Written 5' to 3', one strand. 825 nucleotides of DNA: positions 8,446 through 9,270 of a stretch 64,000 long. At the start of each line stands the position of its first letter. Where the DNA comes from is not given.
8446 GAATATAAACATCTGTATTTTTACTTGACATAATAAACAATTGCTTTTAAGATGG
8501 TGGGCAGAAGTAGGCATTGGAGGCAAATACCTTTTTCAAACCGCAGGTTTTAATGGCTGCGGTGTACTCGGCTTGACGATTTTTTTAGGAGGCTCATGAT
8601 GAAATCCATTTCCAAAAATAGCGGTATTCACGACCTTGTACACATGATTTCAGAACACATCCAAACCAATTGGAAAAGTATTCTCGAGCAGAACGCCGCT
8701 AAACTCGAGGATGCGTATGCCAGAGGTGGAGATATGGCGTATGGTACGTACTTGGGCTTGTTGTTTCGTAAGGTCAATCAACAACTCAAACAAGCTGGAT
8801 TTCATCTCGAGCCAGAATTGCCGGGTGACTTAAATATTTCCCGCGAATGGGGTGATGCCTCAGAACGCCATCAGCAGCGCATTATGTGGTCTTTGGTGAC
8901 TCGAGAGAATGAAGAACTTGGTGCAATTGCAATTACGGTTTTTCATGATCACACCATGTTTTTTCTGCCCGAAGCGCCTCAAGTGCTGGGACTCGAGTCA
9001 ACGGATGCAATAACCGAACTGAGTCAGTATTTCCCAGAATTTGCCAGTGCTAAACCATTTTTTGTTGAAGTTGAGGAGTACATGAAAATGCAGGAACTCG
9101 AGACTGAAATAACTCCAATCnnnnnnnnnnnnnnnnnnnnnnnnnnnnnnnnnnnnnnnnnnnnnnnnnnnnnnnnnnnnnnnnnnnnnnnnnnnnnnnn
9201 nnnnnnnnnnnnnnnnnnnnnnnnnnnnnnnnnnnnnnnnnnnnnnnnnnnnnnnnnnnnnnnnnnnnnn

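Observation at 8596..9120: Short-form UvrA paralog carrying an unrecognised ~175-aa N-terminal domain, next to a resistance-like gene cluster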

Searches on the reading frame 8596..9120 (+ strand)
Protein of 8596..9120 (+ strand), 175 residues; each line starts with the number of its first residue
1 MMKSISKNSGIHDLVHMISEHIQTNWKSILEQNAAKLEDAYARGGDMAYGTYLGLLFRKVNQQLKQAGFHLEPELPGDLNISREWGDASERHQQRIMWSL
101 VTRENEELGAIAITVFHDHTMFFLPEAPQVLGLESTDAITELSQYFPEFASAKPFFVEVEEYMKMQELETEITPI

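Call 5: search_protein_families(library=pfam, proteins=[window:8596-9120:+], max_evalue=0.01)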
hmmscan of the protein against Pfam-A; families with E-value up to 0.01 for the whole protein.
window:8596-9120:+ (175 aa): 1 family
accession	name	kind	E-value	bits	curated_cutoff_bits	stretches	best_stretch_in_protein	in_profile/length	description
PF19486.4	DUF6022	-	3.2e-42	144.4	25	1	4-137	4-139/155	Family of unknown function (DUF6022)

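Call 6: search_protein_families(library=ncbifam, proteins=[window:8596-9120:+], max_evalue=0.01)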
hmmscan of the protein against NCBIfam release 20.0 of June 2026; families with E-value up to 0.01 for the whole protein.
window:8596-9120:+ (175 aa): 0 families

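Call 10: find_homologous_proteins(query=window:8596-9120:+)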
Query window:8596-9120:+ (175 aa): 86 proteins with E <= 0.001 among 109 candidates.
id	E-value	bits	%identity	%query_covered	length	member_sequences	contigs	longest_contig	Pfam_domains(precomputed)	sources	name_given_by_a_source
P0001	7.5e-76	272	70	97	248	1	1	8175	PF19486.5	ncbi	-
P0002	5.9e-47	178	55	92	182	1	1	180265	PF19486.5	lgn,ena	-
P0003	1.2e-46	177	55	93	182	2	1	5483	PF19486.5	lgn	-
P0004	1.2e-45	174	54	92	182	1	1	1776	PF19486.5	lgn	-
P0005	5.2e-45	171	53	88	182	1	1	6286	PF19486.5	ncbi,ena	-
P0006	2.3e-44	169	49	97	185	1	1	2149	PF19486.5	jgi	jgi:hypothetical protein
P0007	2.7e-43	166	47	91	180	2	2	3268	PF19486.5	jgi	jgi:hypothetical protein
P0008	5.8e-43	165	47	94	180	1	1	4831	PF19486.5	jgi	jgi:hypothetical protein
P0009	5.5e-42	162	51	94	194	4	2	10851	PF19486.5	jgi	jgi:hypothetical protein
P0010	6.3e-42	161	49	91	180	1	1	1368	PF19486.5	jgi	jgi:Family of unknown function (DUF6022)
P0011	8.7e-42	161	48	91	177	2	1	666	PF19486.5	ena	-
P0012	1.1e-41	161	50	92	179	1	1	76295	PF19486.5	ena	-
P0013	1.9e-41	160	51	92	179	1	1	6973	PF19486.5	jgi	jgi:hypothetical protein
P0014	3.3e-41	159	49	91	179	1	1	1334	PF19486.5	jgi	jgi:hypothetical protein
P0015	4.2e-41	159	51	91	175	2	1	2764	PF19486.5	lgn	-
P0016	1.7e-40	157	47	95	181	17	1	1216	PF19486.5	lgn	-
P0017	3.0e-40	156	46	93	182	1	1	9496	PF19486.5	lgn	-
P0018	3.0e-40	156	49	91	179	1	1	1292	PF19486.5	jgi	jgi:hypothetical protein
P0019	3.9e-40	156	47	93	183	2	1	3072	PF19486.5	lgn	-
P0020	1.3e-39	154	46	94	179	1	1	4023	PF19486.5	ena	-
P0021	1.9e-39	153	49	93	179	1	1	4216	PF19486.5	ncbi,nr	ncbi:MAG TPA: DUF6022 family protein [Anaerolineae bacterium]|nr:DUF6022 family protein [Anaerolinea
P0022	2.0e-39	153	49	92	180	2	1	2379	PF19486.5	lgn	-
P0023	2.0e-39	153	46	94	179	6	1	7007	PF19486.5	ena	-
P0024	3.3e-39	153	46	94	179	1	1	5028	PF19486.5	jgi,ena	jgi:hypothetical protein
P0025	5.0e-39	152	47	91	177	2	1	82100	PF19486.5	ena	-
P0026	5.3e-39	152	46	94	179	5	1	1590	PF19486.5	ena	-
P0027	5.6e-39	152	48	91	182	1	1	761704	PF19486.5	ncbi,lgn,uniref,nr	ncbi:DUF6022 family protein [Desmospora profundinema]|uniref:Uncharacterized protein n=1 Tax=Desmosp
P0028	6.6e-39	152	45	94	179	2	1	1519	PF19486.5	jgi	-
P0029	7.9e-39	151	47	95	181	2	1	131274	PF19486.5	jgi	-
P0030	1.1e-38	151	46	91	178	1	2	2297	PF19486.5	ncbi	-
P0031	5.1e-38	149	46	91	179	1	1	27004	PF19486.5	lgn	-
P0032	6.6e-38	148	46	93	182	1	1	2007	PF19486.5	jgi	jgi:hypothetical protein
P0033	8.8e-38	148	49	91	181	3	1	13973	PF19486.5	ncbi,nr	ncbi:hypothetical protein CHH83_25135 [Bacillus sp. 7586-K]|nr:hypothetical protein CHH83_25135 [Bac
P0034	1.8e-37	147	48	92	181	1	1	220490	PF19486.5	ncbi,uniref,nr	ncbi:DUF6022 family protein [Metabacillus arenae]|uniref:Uncharacterized protein n=1 Tax=Metabacillu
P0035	2.4e-37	147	47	95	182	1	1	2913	PF19486.5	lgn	-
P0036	2.9e-37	146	49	86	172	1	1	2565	PF19486.5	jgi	jgi:hypothetical protein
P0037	4.9e-37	146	45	95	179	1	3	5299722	PF19486.5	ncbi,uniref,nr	ncbi:DUF6022 family protein [Gloeocapsopsis dulcis]|uniref:Uncharacterized protein n=1 Tax=Gloeocaps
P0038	5.3e-37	145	44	95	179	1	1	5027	PF19486.5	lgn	-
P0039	5.8e-37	145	46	96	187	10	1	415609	PF19486.5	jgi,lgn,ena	-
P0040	7.7e-37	145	45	91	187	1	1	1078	PF19486.5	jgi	jgi:Family of unknown function (DUF6022)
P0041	8.0e-37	145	47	90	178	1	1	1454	PF19486.5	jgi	jgi:hypothetical protein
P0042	8.9e-37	145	45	94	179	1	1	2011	PF19486.5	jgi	jgi:hypothetical protein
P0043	9.8e-37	145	45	86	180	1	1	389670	PF19486.5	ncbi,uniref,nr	ncbi:DUF6022 family protein [Paenibacillus sp. P96]|uniref:DUF6022 family protein n=1 Tax=Paenibacil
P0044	1.0e-36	145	46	93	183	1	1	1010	PF19486.5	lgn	-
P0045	2.2e-36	143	45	96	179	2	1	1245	PF19486.5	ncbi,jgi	jgi:hypothetical protein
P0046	2.3e-36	143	47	88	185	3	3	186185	PF19486.5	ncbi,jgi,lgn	jgi:hypothetical protein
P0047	2.4e-36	143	45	95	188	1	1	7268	PF19486.5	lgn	-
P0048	2.5e-36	143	42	93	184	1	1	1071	PF19486.5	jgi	jgi:hypothetical protein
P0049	2.5e-36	143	47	92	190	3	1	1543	PF19486.5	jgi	jgi:hypothetical protein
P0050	3.3e-36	143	47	93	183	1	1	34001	PF19486.5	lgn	-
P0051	4.2e-36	143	47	92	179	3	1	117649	PF19486.5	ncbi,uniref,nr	ncbi:DUF6022 family protein [Shimazuella alba]|uniref:Uncharacterized protein n=1 Tax=Shimazuella al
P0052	4.7e-36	142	44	88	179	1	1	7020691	PF19486.5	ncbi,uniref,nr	ncbi:DUF6022 family protein [Fischerella sp. JS2]|uniref:DUF6022 family protein n=1 Tax=Fischerella 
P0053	1.1e-35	141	43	95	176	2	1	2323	PF19486.5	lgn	-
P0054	1.3e-35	141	46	93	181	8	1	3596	PF19486.5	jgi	jgi:Family of unknown function (DUF6022)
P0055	1.9e-35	140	43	91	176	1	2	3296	PF19486.5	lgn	-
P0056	2.6e-35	140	43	91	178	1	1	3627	PF19486.5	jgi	jgi:hypothetical protein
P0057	3.4e-35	140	41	91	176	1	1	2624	PF19486.5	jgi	jgi:Family of unknown function (DUF6022)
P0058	4.2e-35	139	43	95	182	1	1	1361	PF19486.5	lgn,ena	-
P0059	7.1e-35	139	44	94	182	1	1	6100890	PF19486.5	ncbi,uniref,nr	ncbi:hypothetical protein KZ483_02155 [Paenibacillus sp. sptzw28]|uniref:DUF6022 family protein n=1 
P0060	7.2e-35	139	42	95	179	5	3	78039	PF19486.5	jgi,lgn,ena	jgi:hypothetical protein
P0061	8.2e-35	138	43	91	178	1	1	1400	PF19486.5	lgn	-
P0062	8.6e-35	138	46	83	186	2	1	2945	PF19486.5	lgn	-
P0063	1.2e-34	138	43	94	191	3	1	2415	PF19486.5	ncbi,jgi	jgi:hypothetical protein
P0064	1.3e-34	138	42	91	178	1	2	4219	PF19486.5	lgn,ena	-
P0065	1.5e-34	137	44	89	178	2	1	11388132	PF19486.5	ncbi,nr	ncbi:DUF6022 family protein [Chondromyces crocatus]|nr:DUF6022 family protein [Chondromyces crocatus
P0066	1.6e-34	137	44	94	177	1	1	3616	PF19486.5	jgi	jgi:Family of unknown function (DUF6022)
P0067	1.7e-34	137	43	91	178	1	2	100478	PF19486.5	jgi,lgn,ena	jgi:hypothetical protein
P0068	1.8e-34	137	42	91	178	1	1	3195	PF19486.5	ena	-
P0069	3.8e-34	136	43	93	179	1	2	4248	PF19486.5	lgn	-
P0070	4.3e-34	136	42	91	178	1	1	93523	PF19486.5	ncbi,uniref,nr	ncbi:DUF6022 family protein [Microseira wollei]|uniref:Uncharacterized protein n=1 Tax=Microseira wo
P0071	4.3e-34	136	44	89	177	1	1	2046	PF19486.5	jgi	jgi:Family of unknown function (DUF6022)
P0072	5.4e-34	136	41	91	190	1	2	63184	PF19486.5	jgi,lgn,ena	-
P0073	1.2e-33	135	42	91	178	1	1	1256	PF19486.5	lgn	-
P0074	4.0e-33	133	41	91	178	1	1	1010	PF19486.5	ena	-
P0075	5.8e-33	132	41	91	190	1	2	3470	PF19486.5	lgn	-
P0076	6.6e-33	132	49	77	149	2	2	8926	PF19486.5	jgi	jgi:hypothetical protein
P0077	9.4e-33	132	40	91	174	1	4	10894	PF19486.5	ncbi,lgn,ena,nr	ncbi:MAG TPA: hypothetical protein DCY88_24360 [Cyanobacteria bacterium UBA11372]|nr:hypothetical pr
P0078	4.9e-32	129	43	89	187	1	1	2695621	PF19486.5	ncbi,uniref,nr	ncbi:DUF6022 family protein [Paenibacillus paeoniae]|uniref:Uncharacterized protein n=1 Tax=Paenibac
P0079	7.3e-32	129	42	90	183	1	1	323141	PF19486.5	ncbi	ncbi:hypothetical protein NUACC21_71080 [Scytonema sp. NUACC21]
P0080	1.0e-30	125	42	93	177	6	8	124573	PF19486.5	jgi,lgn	jgi:hypothetical protein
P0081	6.0e-30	123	46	79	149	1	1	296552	PF19486.5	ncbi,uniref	ncbi:DUF6022 family protein [Chlorogloeopsis sp. ULAP02]|uniref:DUF6022 family protein n=1 Tax=Chlor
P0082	7.1e-30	122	44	89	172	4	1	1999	PF19486.5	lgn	-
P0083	8.0e-30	122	41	93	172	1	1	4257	PF19486.5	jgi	jgi:hypothetical protein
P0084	1.8e-29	121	40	98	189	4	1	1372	PF19486.5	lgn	-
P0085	1.2e-28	118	41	93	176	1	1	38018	PF19486.5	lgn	-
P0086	2.4e-27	114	40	92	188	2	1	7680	PF19486.5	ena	-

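Call 11: find_encoding_contigs(protein=P0001, flank=6000, max_places=3)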
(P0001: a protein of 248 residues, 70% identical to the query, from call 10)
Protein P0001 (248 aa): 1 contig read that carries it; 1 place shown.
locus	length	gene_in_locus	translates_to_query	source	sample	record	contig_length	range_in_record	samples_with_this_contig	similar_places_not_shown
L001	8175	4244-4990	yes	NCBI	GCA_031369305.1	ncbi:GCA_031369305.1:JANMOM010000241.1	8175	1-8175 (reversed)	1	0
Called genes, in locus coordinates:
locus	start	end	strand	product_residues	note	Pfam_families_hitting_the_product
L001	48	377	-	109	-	PF03551:PadR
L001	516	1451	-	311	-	PF08279:HTH_11, PF13412:HTH_24 (weak), PF19187:HTH_PafC (faint), PF13280:WYL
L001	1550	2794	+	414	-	PF00083:Sugar_tr, PF07690:MFS_1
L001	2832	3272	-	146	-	PF12802:MarR_2 (weak)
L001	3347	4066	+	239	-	-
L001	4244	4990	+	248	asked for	PF19486:DUF6022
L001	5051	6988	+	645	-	PF02463:SMC_N (faint), PF13304:AAA_21 (faint), PF00005:ABC_tran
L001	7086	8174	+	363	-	?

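Call 12: find_encoding_contigs(protein=P0027, flank=6000, max_places=2)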
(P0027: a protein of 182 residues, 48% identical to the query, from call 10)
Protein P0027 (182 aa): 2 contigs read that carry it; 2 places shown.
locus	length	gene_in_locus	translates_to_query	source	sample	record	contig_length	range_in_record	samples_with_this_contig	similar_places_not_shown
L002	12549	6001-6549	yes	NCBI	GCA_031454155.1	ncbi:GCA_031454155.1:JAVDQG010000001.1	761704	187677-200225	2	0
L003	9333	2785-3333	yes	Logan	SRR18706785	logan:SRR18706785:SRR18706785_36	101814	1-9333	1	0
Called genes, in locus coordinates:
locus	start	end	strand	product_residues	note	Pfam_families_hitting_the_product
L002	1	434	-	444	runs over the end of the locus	PF01381:HTH_3 (weak), PF25058:ARM_TT21 (faint), PF09976:TPR_21 (faint), PF12862:ANAPC5 (faint), PF13428:TPR_14 (faint), PF13432:TPR_16 (faint), PF13424:TPR_12 (weak), PF17874:TPR_MalT (weak), +5 more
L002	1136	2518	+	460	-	PF14029:DUF4244 (weak)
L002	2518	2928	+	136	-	PF15601:Imm70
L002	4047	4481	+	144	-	PF00903:Glyoxalase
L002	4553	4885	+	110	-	PF01022:HTH_5, PF12840:HTH_20 (weak)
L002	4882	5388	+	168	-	PF13302:Acetyltransf_3, PF13420:Acetyltransf_4, PF00583:Acetyltransf_1, PF13673:Acetyltransf_10 (weak), PF13508:Acetyltransf_7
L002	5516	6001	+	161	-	PF12802:MarR_2, PF01047:MarR (faint)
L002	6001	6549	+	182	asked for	PF19486:DUF6022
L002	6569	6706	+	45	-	-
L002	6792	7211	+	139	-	PF07452:CHRD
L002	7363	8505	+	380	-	PF02333:Phytase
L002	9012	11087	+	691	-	PF01751:Toprim, PF01131:Topoisom_bac, PF01396:Zn_ribbon_Top1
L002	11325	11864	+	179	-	PF00227:Proteasome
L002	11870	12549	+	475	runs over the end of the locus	PF07728:AAA_5 (weak), PF13401:AAA_22 (faint), PF00004:AAA (weak), PF07724:AAA_2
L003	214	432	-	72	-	-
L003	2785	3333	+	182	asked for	PF19486:DUF6022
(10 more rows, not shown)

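Call 13: find_encoding_contigs(protein=P0037, flank=6000, max_places=2)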
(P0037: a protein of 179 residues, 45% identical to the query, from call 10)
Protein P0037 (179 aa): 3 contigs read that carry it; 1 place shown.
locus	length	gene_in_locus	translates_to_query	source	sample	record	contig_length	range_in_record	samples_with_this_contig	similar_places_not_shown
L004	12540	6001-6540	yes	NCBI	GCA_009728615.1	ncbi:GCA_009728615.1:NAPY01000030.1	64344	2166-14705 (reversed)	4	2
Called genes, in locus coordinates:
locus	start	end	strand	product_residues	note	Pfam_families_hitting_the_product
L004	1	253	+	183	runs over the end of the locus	PF17265:DUF5331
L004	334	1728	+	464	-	PF00148:Oxidored_nitro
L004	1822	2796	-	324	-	PF05235:CHAD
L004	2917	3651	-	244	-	-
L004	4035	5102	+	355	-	PF12275:DUF3616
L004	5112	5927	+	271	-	PF20240:DUF6597, PF12833:HTH_18, PF00165:HTH_AraC (weak)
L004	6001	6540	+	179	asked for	PF19486:DUF6022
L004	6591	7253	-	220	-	-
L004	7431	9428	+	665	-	PF08527:PAD_M, PF03068:PAD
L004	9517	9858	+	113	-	PF08883:DOPA_dioxygen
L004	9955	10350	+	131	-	PF13474:SnoaL_3, PF14534:DUF4440 (weak)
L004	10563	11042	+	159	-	PF05860:TPS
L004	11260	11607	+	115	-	-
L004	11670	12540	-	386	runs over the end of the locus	PF00890:FAD_binding_2 (faint), PF01266:DAO, PF13450:NAD_binding_8 (weak)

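Call 17: search_solved_structures(query=window:8596-9120:+, max_evalue=10)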
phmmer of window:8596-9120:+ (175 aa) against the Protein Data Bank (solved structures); distinct sequences matched with E-value up to 10: 2.
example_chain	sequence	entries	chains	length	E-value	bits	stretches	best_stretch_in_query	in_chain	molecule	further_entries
7umj_AA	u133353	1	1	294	0.46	13.8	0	67-114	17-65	Lectin SfL-1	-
2z1m_A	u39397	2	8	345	0.76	13.1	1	56-134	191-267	GDP-D-mannose dehydratase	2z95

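Call 22: find_related_loci(query=A1, collection=genome_contigs, flank=5000)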
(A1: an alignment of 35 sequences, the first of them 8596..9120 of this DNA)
Query A1 (175 aa) in genome_contigs; peptide patterns used: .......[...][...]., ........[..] (x = any residue, [..] = any of these).
100 stretches matched a pattern; 80 encode a relative of the query (tblastn E <= 1e-3); 80 distinct loci.
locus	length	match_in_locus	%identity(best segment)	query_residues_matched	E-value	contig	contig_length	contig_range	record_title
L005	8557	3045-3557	71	1-171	1e-84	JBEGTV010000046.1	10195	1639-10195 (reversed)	MAG: Deinococcota bacterium isolate redbuttecreek_2019_sw_WHONDRS-S19S_0029_A_bin.8 scaffold_0000623, whole genome shotg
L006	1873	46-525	49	8-163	6e-47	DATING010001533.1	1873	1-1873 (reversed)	MAG TPA_asm: Longimicrobium sp. isolate SMAG_U15790 k141_3026287, whole genome shotgun sequence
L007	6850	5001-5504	46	4-167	6e-45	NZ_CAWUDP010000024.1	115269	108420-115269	Scytonema sp. PCC 10023 isolate Scytonema sp. PCC 10023 NODE_25_length_115269_cov_96.018661, whole genome shotgun sequen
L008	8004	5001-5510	47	4-169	1e-44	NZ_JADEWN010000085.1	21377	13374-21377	Gloeocapsopsis crepidinum LEGE 06123 NODE_85_length_21377_cov_11.6444, whole genome shotgun sequence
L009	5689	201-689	47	6-164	1e-44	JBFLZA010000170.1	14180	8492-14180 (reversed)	MAG: Cyanobacteriota bacterium isolate MAG099 MAG099_170, whole genome shotgun sequence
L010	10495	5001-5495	47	6-166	3e-44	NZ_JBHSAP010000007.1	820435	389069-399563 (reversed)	Salinithrix halophila strain IBRC-M 10813 velvet_auto_105_7, whole genome shotgun sequence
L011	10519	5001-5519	47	6-174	2e-44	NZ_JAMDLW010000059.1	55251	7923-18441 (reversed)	Paenibacillus apiarius strain NRRL NRS-1438 contig_0000059, whole genome shotgun sequence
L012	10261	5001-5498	45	2-163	2e-44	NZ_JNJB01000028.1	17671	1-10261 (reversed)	Dyadobacter crusticola DSM 16708 Q369DRAFT_scaffold00025.25_C, whole genome shotgun sequence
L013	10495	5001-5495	45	6-166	4e-44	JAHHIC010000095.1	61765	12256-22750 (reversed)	MAG: Scytonematopsis contorta HA4267-MV1 scaffold_70_c1, whole genome shotgun sequence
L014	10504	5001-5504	46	4-167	4e-44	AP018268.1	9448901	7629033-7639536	Scytonema sp. NIES-4073 DNA, nearly complete genome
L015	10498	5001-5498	48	6-167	7e-44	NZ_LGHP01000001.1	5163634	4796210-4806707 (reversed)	Bacillus sp. FJAT-28004 scaffold_0, whole genome shotgun sequence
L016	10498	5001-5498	46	6-167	2e-43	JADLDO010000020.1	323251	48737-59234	MAG: Caldilineaceae bacterium isolate SJ28 c_000000346889, whole genome shotgun sequence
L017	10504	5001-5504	44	4-167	6e-43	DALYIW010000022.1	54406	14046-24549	MAG TPA_asm: Coleofasciculaceae cyanobacterium CTOTU46601 NODE_24_length_54406_cov_3.860702, whole genome shotgun sequen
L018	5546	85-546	47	14-163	5e-43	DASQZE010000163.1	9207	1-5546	MAG TPA_asm: Longimicrobium sp. isolate SMAG_U11083 k141_128974, whole genome shotgun sequence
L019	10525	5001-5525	44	1-166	1e-42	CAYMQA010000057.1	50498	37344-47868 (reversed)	MAG TPA_asm: uncultured Caldilinea sp. isolate SRP329715_co2_365 genome assembly, contig: NODE_1389_length_50498_cov_6.5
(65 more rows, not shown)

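Call 28: predict_structure(alignment_id=A1)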
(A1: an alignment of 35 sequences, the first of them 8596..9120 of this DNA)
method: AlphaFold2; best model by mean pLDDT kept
length: 175 residues; sequences in the alignment: 35
mean_pLDDT: 92.8   pTM: 0.84
mean pLDDT of the five models: 92.8, 92.1, 89.6, 89.5, 89.4
residues with pLDDT >= 90: 139; 70-90: 32; 50-70: 4; < 50: 0
segments of 3 or more residues with pLDDT < 50: none
pLDDT, mean of each block of 10 residues (from residue 1): 81 97 98 98 94 98 97 96 94 96 97 96 96 96 94 83 82 67
secondary structure, 60 per line:
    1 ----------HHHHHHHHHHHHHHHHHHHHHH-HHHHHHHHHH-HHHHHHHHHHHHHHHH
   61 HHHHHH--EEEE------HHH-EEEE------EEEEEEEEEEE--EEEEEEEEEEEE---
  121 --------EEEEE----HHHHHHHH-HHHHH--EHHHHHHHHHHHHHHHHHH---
elements in order: H11-32 H34-43 H45-66 E69-72 E83-86 E93-103 E106-117 E129-133 H138-145 H147-151 H155-172
